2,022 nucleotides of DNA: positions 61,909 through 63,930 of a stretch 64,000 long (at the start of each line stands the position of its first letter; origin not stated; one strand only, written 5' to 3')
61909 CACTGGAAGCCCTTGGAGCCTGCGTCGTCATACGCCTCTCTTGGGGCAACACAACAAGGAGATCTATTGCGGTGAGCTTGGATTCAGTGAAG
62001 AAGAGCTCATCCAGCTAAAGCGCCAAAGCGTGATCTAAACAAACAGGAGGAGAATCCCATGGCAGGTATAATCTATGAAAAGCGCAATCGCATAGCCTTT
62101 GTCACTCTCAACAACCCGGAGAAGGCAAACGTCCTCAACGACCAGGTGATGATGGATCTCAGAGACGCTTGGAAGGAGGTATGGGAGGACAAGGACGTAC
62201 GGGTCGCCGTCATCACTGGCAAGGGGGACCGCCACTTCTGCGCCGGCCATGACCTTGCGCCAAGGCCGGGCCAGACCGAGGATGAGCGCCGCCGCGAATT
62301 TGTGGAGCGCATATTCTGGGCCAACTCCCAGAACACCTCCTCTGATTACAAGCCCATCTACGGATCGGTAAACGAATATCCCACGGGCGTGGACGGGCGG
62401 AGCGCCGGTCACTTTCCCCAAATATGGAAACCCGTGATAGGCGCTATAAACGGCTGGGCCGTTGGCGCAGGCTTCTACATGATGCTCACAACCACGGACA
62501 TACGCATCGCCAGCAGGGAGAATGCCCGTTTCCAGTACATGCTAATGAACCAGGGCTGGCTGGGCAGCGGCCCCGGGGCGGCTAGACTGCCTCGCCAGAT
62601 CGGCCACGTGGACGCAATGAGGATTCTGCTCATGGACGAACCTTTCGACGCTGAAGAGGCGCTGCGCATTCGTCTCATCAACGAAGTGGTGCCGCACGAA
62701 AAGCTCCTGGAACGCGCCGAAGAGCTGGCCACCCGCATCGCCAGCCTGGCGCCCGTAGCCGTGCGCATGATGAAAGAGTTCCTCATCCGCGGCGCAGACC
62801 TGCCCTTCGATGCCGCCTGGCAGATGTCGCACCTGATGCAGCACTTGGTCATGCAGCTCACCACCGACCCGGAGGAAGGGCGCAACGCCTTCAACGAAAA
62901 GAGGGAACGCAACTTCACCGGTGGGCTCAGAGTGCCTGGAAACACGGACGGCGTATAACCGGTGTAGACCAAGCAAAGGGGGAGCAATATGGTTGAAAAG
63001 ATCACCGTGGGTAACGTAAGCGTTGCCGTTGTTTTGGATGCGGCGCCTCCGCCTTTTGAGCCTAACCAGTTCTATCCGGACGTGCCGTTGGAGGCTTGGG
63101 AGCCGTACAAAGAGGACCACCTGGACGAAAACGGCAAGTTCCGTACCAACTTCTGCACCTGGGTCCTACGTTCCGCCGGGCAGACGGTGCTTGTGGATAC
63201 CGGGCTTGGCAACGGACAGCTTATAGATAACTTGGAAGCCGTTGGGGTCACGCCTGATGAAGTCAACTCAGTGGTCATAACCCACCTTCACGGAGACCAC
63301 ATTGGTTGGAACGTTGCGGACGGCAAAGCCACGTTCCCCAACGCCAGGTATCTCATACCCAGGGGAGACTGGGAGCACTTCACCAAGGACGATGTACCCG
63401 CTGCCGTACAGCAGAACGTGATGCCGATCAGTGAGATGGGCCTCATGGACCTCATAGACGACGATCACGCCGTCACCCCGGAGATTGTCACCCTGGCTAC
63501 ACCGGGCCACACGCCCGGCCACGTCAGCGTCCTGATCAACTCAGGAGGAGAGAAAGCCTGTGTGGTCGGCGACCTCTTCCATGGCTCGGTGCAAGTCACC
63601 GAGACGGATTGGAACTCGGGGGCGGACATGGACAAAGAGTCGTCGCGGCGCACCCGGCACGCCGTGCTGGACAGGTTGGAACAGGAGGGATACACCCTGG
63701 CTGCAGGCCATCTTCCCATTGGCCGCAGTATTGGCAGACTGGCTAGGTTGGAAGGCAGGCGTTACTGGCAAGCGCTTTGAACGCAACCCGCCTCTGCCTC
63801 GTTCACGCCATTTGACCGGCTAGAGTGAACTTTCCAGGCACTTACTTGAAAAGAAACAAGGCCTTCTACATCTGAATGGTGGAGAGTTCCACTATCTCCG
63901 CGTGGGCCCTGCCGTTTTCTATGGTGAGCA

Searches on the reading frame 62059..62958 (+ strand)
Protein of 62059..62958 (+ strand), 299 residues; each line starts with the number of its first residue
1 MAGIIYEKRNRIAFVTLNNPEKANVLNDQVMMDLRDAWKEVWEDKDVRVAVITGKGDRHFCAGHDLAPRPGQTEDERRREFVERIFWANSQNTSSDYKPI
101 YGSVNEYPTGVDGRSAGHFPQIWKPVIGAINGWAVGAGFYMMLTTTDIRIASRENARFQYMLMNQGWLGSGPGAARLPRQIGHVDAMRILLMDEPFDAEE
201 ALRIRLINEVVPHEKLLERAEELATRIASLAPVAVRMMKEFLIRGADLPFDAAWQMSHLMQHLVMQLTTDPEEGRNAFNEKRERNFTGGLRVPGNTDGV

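Call 5: search_protein_families(library=pfam, proteins=[window:62059-62958:+])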
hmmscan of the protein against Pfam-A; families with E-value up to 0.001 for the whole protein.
window:62059-62958:+ (299 aa): 2 families
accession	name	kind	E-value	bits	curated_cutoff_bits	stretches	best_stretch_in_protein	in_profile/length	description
PF00378.25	ECH_1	-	1.2e-46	159.5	27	2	121-288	86-250/251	Enoyl-CoA hydratase/isomerase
PF16113.10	ECH_2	-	1.4e-15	58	27.2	1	13-89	2-80/335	Enoyl-CoA hydratase/isomerase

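Call 7: search_protein_families(library=ncbifam, proteins=[window:62059-62958:+], max_evalue=0.001)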
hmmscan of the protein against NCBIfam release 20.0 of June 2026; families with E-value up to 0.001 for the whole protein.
window:62059-62958:+ (299 aa): 70 families (the best 25 are shown)
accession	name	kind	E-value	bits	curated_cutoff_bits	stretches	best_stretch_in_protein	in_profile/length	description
NF051848.1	EnCoAHydtEchA19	equivalog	1.4e-54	185.3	400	2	121-288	93-257/258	enoyl-CoA hydratase EchA19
NF006109.0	PRK08260.1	subfamily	3.4e-47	161.1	320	1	4-288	6-277/296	enoyl-CoA hydratase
NF042430.2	EnCoAhydt_DpgD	equivalog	1.4e-46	159.1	400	1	6-288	1-257/258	enoyl-CoA-hydratase DpgD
NF005126.0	PRK06563.1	subfamily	7.7e-45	153.3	261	1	4-288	9-262/263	crotonase/enoyl-CoA hydratase family protein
NF004475.0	PRK05809.1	subfamily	2.6e-44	151.7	394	2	121-287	95-258/260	short-chain-enoyl-CoA hydratase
NF006699.0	PRK09245.1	subfamily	1e-43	149.5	354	2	119-288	99-265/266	crotonase/enoyl-CoA hydratase family protein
NF005802.0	PRK07657.1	equivalog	4e-43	147.8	363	2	119-288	93-259/260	enoyl-CoA hydratase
NF004840.0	PRK06190.1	equivalog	2e-42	145.6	253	2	118-267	91-238/260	enoyl-CoA hydratase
NF005864.0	PRK07799.1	equivalog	2.1e-42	145.1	316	1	5-287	11-264/266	crotonase/enoyl-CoA hydratase family protein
NF006007.0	PRK08138.1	subfamily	8.9e-42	143.2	355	2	122-288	97-260/261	enoyl-CoA hydratase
NF006100.0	PRK08252.1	subfamily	4.3e-40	137.9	282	2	122-288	90-253/254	crotonase/enoyl-CoA hydratase family protein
NF004634.0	PRK05980.1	equivalog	4.4e-40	137.7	375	2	123-287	100-261/263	crotonase/enoyl-CoA hydratase family protein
NF007239.0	PRK09674.1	equivalog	1.2e-39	136.3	371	2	121-288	92-256/257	2,3-dehydroadipyl-CoA hydratase PaaF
NF004517.0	PRK05862.1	equivalog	6.3e-39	134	396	2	119-287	90-255/257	enoyl-CoA hydratase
NF006008.0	PRK08139.1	equivalog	7.6e-39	133.8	313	2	121-287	102-264/266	enoyl-CoA hydratase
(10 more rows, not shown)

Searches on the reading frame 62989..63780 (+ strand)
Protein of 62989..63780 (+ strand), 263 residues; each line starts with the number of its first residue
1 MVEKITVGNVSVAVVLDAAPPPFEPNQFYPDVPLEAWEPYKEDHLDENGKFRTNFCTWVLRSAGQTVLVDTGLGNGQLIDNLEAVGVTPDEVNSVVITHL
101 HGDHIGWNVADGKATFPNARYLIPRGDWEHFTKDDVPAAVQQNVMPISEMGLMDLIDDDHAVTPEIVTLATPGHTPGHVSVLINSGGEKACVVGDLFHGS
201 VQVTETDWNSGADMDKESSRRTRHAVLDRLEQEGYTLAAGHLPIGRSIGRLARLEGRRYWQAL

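Call 5: search_protein_families(library=pfam, proteins=[window:62989-63780:+])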
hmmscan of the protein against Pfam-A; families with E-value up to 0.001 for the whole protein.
window:62989-63780:+ (263 aa): 2 families
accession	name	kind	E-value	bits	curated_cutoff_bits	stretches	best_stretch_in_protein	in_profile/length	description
PF00753.33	Lactamase_B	-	2.1e-19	70.7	22.7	1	57-241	8-196/196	Metallo-beta-lactamase superfamily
PF12706.13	Lactamase_B_2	-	0.00034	20.7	27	1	66-196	2-143/200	Beta-lactamase superfamily domain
